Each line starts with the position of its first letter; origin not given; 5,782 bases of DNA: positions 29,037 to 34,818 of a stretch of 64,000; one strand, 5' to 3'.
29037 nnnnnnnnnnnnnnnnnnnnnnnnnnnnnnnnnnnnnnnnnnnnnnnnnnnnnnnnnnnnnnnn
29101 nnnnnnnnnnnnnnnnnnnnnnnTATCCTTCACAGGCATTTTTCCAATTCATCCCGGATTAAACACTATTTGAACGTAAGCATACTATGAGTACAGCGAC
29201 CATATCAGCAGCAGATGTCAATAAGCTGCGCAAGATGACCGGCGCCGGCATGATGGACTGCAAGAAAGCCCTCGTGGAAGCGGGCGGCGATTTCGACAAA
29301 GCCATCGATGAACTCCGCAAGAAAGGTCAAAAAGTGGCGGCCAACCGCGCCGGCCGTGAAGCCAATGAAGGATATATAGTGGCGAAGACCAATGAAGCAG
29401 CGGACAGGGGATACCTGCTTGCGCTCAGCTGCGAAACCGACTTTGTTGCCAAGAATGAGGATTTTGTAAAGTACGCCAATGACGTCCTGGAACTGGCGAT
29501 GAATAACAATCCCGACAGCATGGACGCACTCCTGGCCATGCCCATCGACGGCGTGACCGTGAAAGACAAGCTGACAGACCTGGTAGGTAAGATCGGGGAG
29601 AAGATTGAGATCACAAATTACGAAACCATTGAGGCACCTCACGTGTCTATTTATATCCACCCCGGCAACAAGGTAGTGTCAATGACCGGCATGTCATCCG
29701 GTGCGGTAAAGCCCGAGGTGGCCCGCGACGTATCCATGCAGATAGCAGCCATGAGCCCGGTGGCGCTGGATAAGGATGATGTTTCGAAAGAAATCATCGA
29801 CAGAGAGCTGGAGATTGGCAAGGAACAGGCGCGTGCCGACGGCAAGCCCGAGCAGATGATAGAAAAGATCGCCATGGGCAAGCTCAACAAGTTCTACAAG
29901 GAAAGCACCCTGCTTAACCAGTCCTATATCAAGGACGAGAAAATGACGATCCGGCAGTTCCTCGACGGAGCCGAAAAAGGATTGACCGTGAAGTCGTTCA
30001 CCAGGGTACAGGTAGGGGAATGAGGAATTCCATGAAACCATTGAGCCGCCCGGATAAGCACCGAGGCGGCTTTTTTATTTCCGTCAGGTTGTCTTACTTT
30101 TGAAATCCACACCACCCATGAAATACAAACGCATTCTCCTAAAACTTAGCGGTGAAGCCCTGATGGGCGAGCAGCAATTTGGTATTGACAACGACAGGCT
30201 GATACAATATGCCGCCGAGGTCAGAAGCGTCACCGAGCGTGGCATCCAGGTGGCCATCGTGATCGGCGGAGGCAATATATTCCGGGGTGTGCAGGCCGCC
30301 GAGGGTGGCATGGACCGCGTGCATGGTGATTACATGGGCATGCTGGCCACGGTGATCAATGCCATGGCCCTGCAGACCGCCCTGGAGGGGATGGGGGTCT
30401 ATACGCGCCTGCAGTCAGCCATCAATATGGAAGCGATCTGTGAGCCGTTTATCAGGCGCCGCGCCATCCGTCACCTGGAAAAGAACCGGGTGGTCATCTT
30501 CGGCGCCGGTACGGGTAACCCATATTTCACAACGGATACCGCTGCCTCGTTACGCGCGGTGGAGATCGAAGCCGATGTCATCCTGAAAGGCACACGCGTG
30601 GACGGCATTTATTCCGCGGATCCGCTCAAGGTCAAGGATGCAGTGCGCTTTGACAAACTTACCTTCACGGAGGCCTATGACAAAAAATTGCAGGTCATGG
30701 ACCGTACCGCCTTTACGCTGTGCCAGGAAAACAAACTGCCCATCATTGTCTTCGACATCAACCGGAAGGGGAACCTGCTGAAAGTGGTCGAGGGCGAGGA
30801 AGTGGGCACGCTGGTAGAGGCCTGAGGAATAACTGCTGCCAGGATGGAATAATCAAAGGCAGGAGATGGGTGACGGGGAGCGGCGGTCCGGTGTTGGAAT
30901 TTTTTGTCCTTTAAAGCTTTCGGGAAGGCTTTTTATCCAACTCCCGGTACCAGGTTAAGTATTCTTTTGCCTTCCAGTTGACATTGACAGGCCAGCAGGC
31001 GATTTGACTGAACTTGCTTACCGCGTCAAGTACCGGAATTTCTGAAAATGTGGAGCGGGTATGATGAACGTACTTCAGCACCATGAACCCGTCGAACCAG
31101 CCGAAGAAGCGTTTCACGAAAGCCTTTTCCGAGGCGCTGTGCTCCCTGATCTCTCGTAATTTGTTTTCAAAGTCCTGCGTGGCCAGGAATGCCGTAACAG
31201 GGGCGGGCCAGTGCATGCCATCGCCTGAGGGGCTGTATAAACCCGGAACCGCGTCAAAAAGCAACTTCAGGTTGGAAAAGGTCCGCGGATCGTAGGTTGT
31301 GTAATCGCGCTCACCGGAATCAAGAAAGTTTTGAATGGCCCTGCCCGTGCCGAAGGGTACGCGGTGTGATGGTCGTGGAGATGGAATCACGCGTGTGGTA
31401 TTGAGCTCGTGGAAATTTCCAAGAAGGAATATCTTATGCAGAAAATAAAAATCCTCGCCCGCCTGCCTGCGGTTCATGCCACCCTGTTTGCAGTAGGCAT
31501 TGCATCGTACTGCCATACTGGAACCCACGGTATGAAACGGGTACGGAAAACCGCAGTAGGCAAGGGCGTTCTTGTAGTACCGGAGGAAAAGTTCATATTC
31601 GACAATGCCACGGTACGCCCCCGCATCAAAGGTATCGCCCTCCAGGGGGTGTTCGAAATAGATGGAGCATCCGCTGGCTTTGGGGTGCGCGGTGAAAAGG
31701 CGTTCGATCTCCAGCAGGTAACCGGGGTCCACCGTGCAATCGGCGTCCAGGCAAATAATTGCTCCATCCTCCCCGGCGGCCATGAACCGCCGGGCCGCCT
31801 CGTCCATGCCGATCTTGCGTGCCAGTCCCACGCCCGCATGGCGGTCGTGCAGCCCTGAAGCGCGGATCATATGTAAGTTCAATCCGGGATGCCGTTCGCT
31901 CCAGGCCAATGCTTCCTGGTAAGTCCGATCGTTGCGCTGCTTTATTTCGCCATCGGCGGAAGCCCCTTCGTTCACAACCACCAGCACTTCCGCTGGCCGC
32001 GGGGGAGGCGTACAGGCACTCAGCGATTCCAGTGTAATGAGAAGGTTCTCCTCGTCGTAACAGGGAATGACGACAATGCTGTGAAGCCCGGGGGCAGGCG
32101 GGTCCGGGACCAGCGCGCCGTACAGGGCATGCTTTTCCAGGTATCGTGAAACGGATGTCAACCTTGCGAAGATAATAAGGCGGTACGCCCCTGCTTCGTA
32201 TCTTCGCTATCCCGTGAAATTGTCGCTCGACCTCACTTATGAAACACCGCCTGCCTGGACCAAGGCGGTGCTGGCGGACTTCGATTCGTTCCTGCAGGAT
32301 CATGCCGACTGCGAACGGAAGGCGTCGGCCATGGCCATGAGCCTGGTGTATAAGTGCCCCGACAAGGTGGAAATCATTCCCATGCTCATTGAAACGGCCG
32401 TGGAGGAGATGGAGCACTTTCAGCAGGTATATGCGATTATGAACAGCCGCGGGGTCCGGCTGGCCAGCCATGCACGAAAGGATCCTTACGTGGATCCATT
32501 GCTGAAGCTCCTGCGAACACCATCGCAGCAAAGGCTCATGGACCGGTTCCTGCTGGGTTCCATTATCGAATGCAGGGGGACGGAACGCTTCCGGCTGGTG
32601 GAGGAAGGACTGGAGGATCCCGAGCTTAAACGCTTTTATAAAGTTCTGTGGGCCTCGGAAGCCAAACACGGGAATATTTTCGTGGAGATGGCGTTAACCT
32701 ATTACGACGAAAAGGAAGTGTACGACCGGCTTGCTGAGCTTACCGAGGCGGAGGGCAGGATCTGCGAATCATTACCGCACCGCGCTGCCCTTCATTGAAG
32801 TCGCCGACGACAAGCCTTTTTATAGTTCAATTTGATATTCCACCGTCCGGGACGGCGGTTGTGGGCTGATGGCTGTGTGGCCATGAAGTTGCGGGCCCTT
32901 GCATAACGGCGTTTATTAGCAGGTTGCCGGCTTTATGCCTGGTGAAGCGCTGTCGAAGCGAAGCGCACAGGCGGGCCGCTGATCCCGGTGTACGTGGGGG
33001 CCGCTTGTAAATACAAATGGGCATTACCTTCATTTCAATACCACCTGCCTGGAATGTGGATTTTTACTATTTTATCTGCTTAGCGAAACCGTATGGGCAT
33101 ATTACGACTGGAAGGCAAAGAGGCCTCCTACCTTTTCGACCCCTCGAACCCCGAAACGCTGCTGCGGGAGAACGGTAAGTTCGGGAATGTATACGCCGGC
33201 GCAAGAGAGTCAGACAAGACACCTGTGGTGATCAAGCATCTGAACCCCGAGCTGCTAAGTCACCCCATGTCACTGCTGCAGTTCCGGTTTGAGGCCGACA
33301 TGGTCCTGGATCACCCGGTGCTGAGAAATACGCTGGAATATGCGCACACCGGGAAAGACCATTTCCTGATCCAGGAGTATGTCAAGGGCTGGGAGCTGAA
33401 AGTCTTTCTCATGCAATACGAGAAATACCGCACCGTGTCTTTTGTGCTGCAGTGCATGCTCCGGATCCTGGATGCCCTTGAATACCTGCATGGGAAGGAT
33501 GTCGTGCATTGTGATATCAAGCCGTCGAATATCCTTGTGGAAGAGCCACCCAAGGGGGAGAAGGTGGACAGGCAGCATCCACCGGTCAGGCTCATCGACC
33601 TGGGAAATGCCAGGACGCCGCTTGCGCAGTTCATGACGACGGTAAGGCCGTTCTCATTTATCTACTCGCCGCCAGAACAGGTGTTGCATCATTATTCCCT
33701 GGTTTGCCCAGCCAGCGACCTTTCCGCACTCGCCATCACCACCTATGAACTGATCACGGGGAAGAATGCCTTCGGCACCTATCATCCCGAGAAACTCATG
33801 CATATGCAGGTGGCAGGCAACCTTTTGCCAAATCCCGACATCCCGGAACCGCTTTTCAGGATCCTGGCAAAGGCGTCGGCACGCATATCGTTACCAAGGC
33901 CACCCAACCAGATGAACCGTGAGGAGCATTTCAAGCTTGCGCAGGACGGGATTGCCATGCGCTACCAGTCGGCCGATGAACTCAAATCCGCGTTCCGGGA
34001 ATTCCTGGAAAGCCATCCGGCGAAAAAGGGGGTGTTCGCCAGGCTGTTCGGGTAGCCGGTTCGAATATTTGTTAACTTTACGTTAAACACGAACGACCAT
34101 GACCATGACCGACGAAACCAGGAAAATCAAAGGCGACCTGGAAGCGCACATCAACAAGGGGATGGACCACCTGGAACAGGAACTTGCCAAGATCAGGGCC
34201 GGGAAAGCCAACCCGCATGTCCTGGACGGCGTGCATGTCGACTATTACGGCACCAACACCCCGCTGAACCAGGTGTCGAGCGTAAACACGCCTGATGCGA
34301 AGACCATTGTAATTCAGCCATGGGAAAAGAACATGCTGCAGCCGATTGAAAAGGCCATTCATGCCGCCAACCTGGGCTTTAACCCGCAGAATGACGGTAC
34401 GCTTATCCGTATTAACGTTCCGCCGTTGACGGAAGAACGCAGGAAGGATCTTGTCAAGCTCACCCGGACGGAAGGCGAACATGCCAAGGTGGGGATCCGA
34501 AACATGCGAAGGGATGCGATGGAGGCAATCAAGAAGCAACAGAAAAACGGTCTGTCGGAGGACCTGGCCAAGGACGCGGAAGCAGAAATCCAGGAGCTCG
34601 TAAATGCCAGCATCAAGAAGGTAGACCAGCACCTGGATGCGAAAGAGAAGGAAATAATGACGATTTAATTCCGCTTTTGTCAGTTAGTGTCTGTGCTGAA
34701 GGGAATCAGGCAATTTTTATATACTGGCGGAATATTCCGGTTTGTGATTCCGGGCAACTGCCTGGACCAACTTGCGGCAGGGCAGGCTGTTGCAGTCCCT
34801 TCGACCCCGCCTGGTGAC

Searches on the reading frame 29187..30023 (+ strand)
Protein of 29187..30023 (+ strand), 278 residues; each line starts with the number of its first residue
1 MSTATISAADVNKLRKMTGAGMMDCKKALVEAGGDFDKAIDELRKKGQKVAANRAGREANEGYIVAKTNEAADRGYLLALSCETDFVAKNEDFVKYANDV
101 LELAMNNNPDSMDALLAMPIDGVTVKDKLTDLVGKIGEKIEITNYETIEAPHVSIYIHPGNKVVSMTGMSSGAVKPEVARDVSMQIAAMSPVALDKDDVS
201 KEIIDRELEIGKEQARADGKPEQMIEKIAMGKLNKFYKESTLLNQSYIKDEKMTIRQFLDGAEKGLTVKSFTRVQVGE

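Call 19: search_protein_families(library=pfam, proteins=[window:29187-30023:+], max_evalue=0.001)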
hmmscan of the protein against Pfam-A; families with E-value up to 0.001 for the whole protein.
window:29187-30023:+ (278 aa): 2 families
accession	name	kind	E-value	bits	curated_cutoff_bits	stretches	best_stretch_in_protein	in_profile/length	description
PF00889.24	EF_TS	-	3.7e-64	216.5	27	1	76-278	2-204/204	Elongation factor TS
PF25025.1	EF-Ts_N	-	1.6e-05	25.2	33.2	1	9-49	15-56/60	Elongation factor Ts, mitochondrial, N-terminal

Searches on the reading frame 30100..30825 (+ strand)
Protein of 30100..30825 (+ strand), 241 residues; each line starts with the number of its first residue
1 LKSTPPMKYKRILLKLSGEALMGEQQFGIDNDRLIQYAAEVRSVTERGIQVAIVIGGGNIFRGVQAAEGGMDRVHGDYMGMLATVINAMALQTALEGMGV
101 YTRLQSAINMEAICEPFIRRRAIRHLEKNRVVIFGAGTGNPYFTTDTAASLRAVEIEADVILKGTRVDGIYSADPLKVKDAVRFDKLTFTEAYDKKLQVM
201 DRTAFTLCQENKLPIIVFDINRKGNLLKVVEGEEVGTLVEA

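Call 19: search_protein_families(library=pfam, proteins=[window:30100-30825:+], max_evalue=0.001)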
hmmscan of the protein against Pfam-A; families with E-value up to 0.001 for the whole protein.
window:30100-30825:+ (241 aa): 1 family
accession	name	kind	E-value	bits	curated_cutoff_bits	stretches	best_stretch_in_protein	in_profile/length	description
PF00696.33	AA_kinase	-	6.9e-31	108.2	24.9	1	10-219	1-234/234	Amino acid kinase family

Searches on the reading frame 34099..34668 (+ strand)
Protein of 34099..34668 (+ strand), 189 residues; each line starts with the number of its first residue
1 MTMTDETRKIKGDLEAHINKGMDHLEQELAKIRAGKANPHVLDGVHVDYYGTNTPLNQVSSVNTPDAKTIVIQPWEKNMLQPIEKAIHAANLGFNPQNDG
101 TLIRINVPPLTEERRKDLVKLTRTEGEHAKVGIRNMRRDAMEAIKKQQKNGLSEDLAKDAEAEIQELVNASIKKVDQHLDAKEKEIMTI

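Call 19: search_protein_families(library=pfam, proteins=[window:34099-34668:+], max_evalue=0.001)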
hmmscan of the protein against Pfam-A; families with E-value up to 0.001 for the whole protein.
window:34099-34668:+ (189 aa): 1 family
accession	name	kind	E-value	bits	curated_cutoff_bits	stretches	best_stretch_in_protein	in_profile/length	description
PF01765.24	RRF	-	3.7e-67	225.7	29.7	1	25-187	1-164/164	Ribosome recycling factor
